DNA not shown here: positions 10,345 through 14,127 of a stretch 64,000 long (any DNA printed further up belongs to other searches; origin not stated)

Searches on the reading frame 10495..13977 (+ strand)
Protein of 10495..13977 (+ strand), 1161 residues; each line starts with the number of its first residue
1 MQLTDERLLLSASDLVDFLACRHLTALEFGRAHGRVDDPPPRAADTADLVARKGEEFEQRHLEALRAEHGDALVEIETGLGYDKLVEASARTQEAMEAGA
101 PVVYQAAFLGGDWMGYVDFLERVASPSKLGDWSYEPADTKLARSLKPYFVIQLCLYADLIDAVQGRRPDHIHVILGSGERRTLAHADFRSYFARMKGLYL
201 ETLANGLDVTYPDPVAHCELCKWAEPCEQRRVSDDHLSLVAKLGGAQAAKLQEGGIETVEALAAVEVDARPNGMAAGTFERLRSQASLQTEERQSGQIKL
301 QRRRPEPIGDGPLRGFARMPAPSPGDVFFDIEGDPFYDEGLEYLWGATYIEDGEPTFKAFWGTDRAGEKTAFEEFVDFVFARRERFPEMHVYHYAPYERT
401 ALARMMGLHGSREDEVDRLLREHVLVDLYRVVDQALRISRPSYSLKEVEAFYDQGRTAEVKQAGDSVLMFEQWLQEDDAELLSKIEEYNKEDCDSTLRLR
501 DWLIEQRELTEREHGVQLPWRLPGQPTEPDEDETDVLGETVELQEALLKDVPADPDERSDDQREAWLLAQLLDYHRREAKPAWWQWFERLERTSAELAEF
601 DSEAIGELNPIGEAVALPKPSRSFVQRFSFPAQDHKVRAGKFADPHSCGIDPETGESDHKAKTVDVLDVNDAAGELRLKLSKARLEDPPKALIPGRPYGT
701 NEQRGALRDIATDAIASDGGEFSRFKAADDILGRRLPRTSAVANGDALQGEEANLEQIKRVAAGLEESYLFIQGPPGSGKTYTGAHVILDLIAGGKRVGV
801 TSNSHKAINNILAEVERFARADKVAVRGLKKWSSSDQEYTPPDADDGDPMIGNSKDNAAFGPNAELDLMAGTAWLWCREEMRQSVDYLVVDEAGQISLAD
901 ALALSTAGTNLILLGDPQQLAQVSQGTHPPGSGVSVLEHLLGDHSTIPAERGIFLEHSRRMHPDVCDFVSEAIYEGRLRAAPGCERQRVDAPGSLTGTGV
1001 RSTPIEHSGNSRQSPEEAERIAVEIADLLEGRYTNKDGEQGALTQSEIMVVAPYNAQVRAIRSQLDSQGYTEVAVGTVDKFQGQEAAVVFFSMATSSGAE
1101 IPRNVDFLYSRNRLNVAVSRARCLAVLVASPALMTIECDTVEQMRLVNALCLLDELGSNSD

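Call 5: search_protein_families(library=pfam, proteins=[window:10495-13977:+], max_evalue=0.01)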
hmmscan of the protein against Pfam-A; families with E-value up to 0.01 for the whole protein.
window:10495-13977:+ (1161 aa): 11 families
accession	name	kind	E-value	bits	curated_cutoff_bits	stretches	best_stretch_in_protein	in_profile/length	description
PF13087.12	AAA_12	-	2.8e-30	105.8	27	1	935-1130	4-193/195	AAA domain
PF13482.12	RNase_H_2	-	4.6e-24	85.7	22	1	327-503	1-164/165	RNase_H superfamily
PF13086.12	AAA_11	-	1.4e-12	48.4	27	2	754-817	3-74/257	AAA domain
PF13604.12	AAA_30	-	1.3e-11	45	27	1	755-927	4-135/191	AAA domain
PF13245.12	AAA_19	-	5.2e-08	33.6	25.1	1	759-923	3-132/134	AAA domain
PF01443.25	Viral_helicase1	-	7.7e-06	26.3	21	0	884-925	59-102/228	Viral superfamily 1 RNA helicase core domain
PF13538.12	UvrD_C_2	-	4.1e-05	23.8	27.4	1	1074-1128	3-52/52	UvrD-like helicase C-terminal domain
PF09848.15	SLFN-g3_helicase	-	0.00052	19.8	24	1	769-897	3-92/354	Schlafen group 3, DNA/RNA helicase domain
PF20720.3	nSTAND3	-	0.00059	20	27.2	1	766-812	16-61/155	Novel STAND NTPase 3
PF00270.35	DEAD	-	0.0022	18.2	26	1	757-895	4-128/167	DEAD/DEAH box helicase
PF05127.21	NAT10_TcmA_helicase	-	0.0068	16.7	22.7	0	772-899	2-104/176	RNA cytidine acetyltransferase NAT10/TcmA, helicase domain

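Call 6: search_protein_families(library=padloc, proteins=[window:10495-13977:+], max_evalue=0.01)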
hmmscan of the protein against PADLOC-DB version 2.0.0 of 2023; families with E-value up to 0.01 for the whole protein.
window:10495-13977:+ (1161 aa): 9 families
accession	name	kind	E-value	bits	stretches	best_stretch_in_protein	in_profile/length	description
PDLC03920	MkoA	-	3.7e-44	149.3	2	879-1146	783-1090/1112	-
PDLC03924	MkoC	-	1.4e-32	110.8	2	949-1133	767-946/1136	-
PDLC03921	MkoA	-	6.3e-28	95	2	886-1130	1298-1566/1607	-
PDLC02895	DpdJ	-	4e-10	35.2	1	885-1138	193-461/2112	DpdJ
PDLC05009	PDC-S37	-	1.8e-09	34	2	885-1131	938-1197/1550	-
PDLC02194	Hhe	-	1.2e-05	20.8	1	879-924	1375-1420/1911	-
PDLC05064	PDC-S68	-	0.00022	17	1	765-926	698-827/1273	-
PDLC04140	mad8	-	0.0037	14.8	0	767-798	27-60/314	mads_8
PDLC01734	typeIV_RecD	-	0.0054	13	0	882-926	432-479/763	RecD_0_IVD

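Call 7: search_protein_families(library=ncbifam, proteins=[window:10495-13977:+], max_evalue=0.01)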
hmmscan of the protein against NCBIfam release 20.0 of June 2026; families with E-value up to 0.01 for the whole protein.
window:10495-13977:+ (1161 aa): 7 families
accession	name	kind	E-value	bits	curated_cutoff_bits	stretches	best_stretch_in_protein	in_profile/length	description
TIGR03491.1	TIGR03491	subfamily_domain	1e-85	288.4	97.45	1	11-503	2-462/462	TM0106 family RecB-like putative nuclease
TIGR00376.1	TIGR00376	hypoth_equivalog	1.1e-33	116.6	348.9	2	880-1131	359-611/639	IGHMBP2 family helicase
NF040671.1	PLuB_AAA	exception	9.5e-23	79.6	999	2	878-1134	956-1235/1256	PLuB system helicase-like protein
NF058533.1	antiphage_ProA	equivalog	6e-12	43.8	1500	1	884-1129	1303-1558/1903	anti-phage protein ProA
TIGR01447.1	recD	equivalog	5.2e-07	28.6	310.15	1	880-926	258-307/597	exodeoxyribonuclease V subunit alpha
NF042953.1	Hhe_antiphage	equivalog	2.8e-06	25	2000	1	885-921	1282-1318/1797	DUF4011 domain-containing anti-phage protein Hhe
TIGR01448.2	helicase_RecD2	equivalog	1.1e-05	23.8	500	0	879-926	403-453/713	SF1B family DNA helicase RecD2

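Call 13: find_homologous_proteins(query=window:10495-13977:+, max_evalue=1e-10)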
Query window:10495-13977:+ (1161 aa): 5240 proteins with E <= 1e-10 among 8000 candidates; the best 120 are listed.
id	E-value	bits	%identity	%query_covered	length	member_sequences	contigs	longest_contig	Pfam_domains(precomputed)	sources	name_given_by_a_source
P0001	0.0e+0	2598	98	100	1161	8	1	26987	PF13538.13,PF13087.13,PF13086.13,PF01443.25,PF13604.13,PF13245.13,PF13482.13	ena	-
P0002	0.0e+0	2372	89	100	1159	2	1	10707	PF13087.13,PF13086.13,PF01443.25,PF13604.13,PF13245.13,PF13482.13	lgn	-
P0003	0.0e+0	2328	87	100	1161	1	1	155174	PF13538.13,PF13087.13,PF13086.13,PF01443.25,PF13604.13,PF13245.13,PF13482.13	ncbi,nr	ncbi:MAG TPA: TM0106 family RecB-like putative nuclease [Solirubrobacterales bacterium]|nr:TM0106 fa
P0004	0.0e+0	2312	87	100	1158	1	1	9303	PF13087.13,PF13086.13,PF01443.25,PF13604.13,PF13245.13,PF13482.13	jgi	jgi:predicted RecB family nuclease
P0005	0.0e+0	2292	86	100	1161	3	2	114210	PF13538.13,PF13087.13,PF13086.13,PF01443.25,PF13604.13,PF13245.13,PF13482.13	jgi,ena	-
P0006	0.0e+0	2038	87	88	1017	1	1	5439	PF13086.13,PF13604.13,PF13245.13,PF13482.13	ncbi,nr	ncbi:MAG TPA: TM0106 family RecB-like putative nuclease, partial [Thermoanaerobaculia bacterium]|nr:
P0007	0.0e+0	1865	70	100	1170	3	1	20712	PF13087.13,PF13086.13,PF01443.25,PF13604.13,PF13245.13,PF13482.13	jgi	jgi:predicted RecB family nuclease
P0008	0.0e+0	1857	71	100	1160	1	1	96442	PF13087.13,PF13086.13,PF01443.25,PF13604.13,PF13245.13,PF13482.13,PF09848.16,PF20720.4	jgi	jgi:uncharacterized protein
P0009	0.0e+0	1779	69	100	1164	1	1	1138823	PF13087.13,PF13086.13,PF01443.25,PF13604.13,PF13245.13,PF13482.13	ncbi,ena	-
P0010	0.0e+0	1748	69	100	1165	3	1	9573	PF13538.13,PF13087.13,PF13086.13,PF01443.25,PF13604.13,PF13245.13,PF13482.13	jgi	jgi:predicted RecB family nuclease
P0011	0.0e+0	1672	65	100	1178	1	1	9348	PF13087.13,PF13086.13,PF01443.25,PF13604.13,PF13245.13,PF13482.13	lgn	-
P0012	0.0e+0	1649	65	100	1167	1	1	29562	PF13087.13,PF13086.13,PF01443.25,PF13604.13,PF13245.13,PF13482.13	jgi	jgi:predicted RecB family nuclease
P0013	0.0e+0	1646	64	100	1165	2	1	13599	PF13087.13,PF13086.13,PF01443.25,PF13604.13,PF13245.13,PF13482.13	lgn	-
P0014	0.0e+0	1641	65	99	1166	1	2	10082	PF13087.13,PF13086.13,PF01443.25,PF13604.13,PF13245.13,PF13482.13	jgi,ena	-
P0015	0.0e+0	1639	63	100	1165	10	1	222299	PF13087.13,PF13086.13,PF13604.13,PF13245.13,PF13482.13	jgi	jgi:predicted RecB family nuclease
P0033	0.0e+0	1506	59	100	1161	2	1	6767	PF13087.13,PF13086.13,PF01443.25,PF13604.13,PF13245.13,PF13482.13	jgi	jgi:predicted RecB family nuclease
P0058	0.0e+0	1287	54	100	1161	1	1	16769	PF13087.13,PF13086.13,PF01443.25,PF13604.13,PF13245.13,PF13482.13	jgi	jgi:predicted RecB family nuclease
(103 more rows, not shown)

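Call 16: find_related_loci(query=A1, collection=genome_contigs, flank=6000)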
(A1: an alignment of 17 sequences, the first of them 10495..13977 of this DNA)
Query A1 (1161 aa) in genome_contigs; peptide patterns used: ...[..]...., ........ (x = any residue, [..] = any of these).
600 stretches matched a pattern (row limit reached: there are more); 596 encode a relative of the query (tblastn E <= 1e-3); the best 80 are kept; 80 distinct loci.
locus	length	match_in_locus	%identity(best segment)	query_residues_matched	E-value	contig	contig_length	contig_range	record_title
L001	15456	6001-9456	63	1-1157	0e+0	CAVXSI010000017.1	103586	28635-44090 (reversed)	MAG: uncultured Solirubrobacterales bacterium isolate MFD02923.bin.2.73 genome assembly, contig: contig_54091, whole gen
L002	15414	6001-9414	51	1-1160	0e+0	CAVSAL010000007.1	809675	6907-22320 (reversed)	MAG: uncultured Actinomycetota bacterium isolate MFD05512.bin.2.49 genome assembly, contig: contig_28568, whole genome s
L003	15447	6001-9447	49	6-1155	0e+0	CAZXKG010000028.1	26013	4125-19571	MAG TPA_asm: uncultured Conexibacter sp. isolate SRP344714_co2_358 genome assembly, contig: NODE_4754_length_26013_cov_5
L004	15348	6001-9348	48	1-1155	0e+0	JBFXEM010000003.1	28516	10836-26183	MAG: Solirubrobacterales bacterium isolate CA_2019_TPIn_116 NODE_5216_length_28516_cov_6.816408_TPIn, whole genome shotg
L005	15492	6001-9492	46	1-1151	0e+0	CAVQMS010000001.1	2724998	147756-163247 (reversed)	MAG: Candidatus Eremiobacteraeota bacterium isolate MFD00125.bin.1.38 genome assembly, contig: contig_4713, whole genome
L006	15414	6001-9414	43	1-1157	0e+0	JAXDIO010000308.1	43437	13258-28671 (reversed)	MAG: Thermoanaerobaculia bacterium isolate BP_55 scaffold_1442403, whole genome shotgun sequence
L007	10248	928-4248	46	1-1156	0e+0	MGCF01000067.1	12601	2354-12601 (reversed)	MAG: Candidatus Rokubacteria bacterium RIFCSPLOWO2_02_FULL_73_56 rifcsplowo2_02_scaffold_22685, whole genome shotgun seq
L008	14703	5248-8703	45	1-1158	0e+0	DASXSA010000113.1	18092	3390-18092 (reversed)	MAG TPA_asm: Candidatus Limnocylindrales bacterium isolate SMAG_U4654 k141_1984665, whole genome shotgun sequence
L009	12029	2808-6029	47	7-1151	0e+0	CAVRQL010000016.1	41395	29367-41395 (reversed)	MAG: uncultured Solirubrobacteraceae bacterium isolate MFD04935.bin.2.153 genome assembly, contig: contig_41780, whole g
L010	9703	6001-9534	44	1-1151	0e+0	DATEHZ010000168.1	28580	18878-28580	MAG TPA_asm: Candidatus Baltobacteraceae bacterium isolate SMAG_U8824 k141_1119914, whole genome shotgun sequence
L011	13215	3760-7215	45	1-1151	0e+0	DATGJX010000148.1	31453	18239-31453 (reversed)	MAG TPA_asm: Candidatus Baltobacteraceae bacterium isolate SMAG_U9844 k141_578454, whole genome shotgun sequence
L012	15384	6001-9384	45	1-1155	0e+0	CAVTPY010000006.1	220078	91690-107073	MAG: Candidatus Eremiobacteraeota bacterium isolate MFD00731.bin.1.138 genome assembly, contig: contig_34764, whole geno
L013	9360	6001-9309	45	1-1158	0e+0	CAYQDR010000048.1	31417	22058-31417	MAG TPA_asm: uncultured bacterium isolate binchicken_co21_484 genome assembly, contig: NODE_533_length_31417_cov_14.1235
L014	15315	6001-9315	46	1-1160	0e+0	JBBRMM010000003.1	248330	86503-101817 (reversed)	MAG: Gaiellales bacterium isolate La1_metabat2.045 LA1C_B2.045_k141_871330L_248330_cov_133.5414, whole genome shotgun se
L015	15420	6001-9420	45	1-1151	0e+0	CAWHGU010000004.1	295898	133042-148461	MAG: Candidatus Eremiobacteraeota bacterium isolate MFD00731.bin.1.164 genome assembly, contig: contig_63822, whole geno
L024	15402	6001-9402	44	1-1161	0e+0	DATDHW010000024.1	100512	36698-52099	MAG TPA_asm: Candidatus Cybelea sp. isolate SMAG_U288 k141_1892378, whole genome shotgun sequence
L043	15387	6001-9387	44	5-1161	0e+0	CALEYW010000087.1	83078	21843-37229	MAG TPA_asm: uncultured candidate division WPS-2 bacterium isolate SRR5457059_bin.50_CONCOCT_v1.1_MAG genome assembly, c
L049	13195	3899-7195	39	5-1161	0e+0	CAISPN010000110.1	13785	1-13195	MAG: uncultured cyanobacterium isolate Umea_bin-05048 genome assembly, contig: bin-05048:110/124, whole genome shotgun s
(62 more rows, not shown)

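Call 19: find_encoding_contigs(protein=P0001, flank=10000, max_places=4)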
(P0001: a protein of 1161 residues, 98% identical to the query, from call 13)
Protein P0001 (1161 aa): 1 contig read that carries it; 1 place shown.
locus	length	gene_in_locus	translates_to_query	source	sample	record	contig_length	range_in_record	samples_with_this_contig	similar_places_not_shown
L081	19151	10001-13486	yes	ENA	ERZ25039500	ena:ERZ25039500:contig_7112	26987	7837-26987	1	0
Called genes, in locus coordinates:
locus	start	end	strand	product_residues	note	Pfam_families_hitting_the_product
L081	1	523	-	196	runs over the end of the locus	-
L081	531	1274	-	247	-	-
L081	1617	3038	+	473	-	PF00270:DEAD, PF04851:ResIII, PF13401:AAA_22 (faint)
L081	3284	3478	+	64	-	-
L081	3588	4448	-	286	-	PF13676:TIR_2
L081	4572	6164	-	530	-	PF01443:Viral_helicase1 (faint), PF13604:AAA_30, PF18335:SH3_13 (weak)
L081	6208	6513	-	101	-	PF02562:PhoH (faint), PF13604:AAA_30, PF13245:AAA_19 (weak)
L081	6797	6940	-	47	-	-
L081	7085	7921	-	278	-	PF08751:TrwC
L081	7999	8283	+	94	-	PF12728:HTH_17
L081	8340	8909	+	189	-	-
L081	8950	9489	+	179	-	PF06114:Peptidase_M78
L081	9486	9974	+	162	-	PF14367:DUF4411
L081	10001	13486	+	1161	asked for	PF13482:RNase_H_2, PF13086:AAA_11 (faint), PF13245:AAA_19, PF13604:AAA_30, PF01443:Viral_helicase1 (faint), PF13087:AAA_12, PF13538:UvrD_C_2 (faint)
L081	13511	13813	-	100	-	-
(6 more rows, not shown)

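Call 20: find_encoding_contigs(protein=P0003, flank=8000, max_places=4)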
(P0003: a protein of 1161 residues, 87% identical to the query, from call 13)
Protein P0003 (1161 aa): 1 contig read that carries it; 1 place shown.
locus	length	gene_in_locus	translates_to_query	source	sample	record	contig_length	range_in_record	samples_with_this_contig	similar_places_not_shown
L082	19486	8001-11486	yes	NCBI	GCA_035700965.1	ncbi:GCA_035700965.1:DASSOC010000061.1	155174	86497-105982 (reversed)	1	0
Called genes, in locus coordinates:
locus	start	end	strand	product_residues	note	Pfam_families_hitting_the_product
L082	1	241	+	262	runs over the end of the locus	PF09407:AbiEi_1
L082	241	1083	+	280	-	PF08843:AbiEii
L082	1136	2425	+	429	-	-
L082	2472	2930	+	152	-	-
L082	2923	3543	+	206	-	-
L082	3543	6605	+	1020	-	-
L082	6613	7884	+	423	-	PF09664:DUF2399 (weak)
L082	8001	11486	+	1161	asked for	PF13538:UvrD_C_2 (faint), PF13482:RNase_H_2, PF13086:AAA_11 (weak), PF13245:AAA_19, PF13604:AAA_30, PF01443:Viral_helicase1 (faint), PF13087:AAA_12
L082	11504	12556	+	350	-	-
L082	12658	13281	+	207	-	-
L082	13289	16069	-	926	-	PF04465:DUF499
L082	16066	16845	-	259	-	PF08861:DUF1828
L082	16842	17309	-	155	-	PF22398:DUF6978 (weak)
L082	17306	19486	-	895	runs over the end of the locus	PF06634:DUF1156, PF01170:UPF0020 (faint), PF03602:Cons_hypoth95 (faint)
